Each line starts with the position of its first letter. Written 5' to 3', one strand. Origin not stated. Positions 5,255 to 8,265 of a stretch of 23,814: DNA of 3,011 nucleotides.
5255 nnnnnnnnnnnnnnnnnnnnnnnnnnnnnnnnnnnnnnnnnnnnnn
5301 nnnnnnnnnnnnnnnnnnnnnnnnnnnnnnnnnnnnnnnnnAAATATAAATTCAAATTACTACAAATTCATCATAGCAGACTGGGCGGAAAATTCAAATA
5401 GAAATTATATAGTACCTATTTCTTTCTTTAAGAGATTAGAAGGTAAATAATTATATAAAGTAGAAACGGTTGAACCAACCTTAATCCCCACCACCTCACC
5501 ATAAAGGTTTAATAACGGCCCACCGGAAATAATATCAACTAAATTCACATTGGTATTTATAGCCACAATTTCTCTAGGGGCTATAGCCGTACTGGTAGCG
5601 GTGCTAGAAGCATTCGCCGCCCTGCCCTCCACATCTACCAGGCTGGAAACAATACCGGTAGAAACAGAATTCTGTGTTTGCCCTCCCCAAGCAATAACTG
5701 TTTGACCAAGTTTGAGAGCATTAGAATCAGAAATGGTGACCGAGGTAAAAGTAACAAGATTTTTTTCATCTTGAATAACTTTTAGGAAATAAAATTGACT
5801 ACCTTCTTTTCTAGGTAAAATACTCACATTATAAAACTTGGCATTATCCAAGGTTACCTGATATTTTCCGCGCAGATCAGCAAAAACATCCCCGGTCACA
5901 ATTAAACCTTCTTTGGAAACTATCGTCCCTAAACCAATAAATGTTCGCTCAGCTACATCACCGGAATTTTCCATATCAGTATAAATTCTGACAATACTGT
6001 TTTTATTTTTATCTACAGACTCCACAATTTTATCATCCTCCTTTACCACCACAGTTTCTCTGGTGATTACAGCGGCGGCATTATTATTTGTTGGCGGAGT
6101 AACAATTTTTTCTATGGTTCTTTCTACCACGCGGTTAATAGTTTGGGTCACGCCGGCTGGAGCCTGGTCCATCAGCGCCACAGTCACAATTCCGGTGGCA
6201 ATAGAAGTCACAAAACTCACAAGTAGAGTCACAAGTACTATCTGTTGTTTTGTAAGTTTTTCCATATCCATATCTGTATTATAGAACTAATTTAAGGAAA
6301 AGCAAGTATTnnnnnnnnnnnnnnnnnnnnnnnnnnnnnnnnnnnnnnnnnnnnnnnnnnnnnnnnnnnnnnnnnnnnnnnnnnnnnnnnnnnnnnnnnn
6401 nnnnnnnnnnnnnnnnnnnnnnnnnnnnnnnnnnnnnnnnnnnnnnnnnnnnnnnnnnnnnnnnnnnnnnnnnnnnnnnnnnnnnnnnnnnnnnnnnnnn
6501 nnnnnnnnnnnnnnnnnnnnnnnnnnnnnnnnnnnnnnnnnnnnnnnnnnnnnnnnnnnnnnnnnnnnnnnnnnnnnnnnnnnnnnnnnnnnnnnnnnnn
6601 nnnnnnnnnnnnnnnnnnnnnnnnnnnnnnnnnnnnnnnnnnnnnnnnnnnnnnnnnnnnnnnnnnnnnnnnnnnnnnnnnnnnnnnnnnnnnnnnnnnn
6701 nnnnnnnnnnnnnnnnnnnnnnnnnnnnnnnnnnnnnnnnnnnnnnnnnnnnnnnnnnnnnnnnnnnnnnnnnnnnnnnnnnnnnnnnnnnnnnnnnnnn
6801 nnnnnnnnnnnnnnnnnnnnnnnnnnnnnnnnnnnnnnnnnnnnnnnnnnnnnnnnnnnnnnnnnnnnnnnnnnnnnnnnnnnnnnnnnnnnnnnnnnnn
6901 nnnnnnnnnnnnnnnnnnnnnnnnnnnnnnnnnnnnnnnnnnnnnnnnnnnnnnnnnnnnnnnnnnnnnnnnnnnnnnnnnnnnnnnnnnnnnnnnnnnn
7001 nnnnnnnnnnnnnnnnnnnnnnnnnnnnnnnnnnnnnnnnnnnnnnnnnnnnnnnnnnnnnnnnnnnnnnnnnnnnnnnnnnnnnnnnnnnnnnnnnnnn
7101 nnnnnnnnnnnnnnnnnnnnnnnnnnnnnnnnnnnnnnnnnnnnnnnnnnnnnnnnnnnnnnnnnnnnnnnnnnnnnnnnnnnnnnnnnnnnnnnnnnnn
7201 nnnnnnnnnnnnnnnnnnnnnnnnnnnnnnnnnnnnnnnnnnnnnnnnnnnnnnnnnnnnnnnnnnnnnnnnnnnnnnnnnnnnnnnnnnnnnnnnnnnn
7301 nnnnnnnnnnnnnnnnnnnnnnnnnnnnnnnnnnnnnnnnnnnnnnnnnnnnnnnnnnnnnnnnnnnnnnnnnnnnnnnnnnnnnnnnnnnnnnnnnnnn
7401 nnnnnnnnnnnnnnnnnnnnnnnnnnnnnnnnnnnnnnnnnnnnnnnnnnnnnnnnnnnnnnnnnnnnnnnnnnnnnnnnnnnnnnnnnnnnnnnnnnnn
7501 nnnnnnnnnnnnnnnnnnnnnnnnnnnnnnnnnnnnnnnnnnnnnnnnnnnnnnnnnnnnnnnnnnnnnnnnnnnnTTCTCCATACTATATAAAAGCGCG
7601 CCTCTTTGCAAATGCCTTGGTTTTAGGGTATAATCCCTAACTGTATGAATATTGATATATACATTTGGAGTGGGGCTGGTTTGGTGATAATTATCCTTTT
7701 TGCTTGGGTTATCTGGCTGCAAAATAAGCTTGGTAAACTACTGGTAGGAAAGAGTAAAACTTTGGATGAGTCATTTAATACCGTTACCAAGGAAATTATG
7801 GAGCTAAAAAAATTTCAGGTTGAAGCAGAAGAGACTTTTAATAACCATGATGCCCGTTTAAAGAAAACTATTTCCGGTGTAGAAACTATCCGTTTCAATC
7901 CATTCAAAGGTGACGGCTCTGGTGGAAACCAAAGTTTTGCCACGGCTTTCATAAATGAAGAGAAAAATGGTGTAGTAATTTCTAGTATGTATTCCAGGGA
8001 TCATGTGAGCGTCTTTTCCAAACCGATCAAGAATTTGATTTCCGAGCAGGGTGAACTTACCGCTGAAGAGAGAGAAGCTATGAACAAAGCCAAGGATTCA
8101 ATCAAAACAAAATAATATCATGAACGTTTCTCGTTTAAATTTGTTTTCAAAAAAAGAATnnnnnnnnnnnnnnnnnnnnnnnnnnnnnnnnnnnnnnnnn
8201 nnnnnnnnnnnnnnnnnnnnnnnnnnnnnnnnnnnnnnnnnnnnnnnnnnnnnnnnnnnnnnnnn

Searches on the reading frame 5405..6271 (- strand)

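Call 5: search_protein_families(library=pfam, proteins=[window:5405-6271:-], max_evalue=0.01)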
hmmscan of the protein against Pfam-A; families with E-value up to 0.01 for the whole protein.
window:5405-6271:- (288 aa): 1 family
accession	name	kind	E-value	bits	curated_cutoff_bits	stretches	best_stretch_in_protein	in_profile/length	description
PF13365.12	Trypsin_2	-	3.8e-13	50.8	27.6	1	113-263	1-144/144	Trypsin-like peptidase domain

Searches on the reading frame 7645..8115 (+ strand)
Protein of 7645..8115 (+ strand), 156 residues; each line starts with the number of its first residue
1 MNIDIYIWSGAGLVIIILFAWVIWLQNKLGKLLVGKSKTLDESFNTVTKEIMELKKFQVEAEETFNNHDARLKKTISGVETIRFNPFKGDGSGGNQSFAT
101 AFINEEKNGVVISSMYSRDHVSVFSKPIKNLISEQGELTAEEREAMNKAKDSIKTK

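Call 5: search_protein_families(library=pfam, proteins=[window:7645-8115:+], max_evalue=0.01)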
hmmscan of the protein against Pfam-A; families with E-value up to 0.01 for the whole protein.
window:7645-8115:+ (156 aa): 2 families
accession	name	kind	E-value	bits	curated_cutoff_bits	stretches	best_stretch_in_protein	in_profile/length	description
PF14584.11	DUF4446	-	8.9e-25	87.9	27.4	1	13-149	8-149/150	Protein of unknown function (DUF4446)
PF04932.20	Wzy_C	-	0.0038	17.5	31.7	1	7-102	42-114/149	O-Antigen ligase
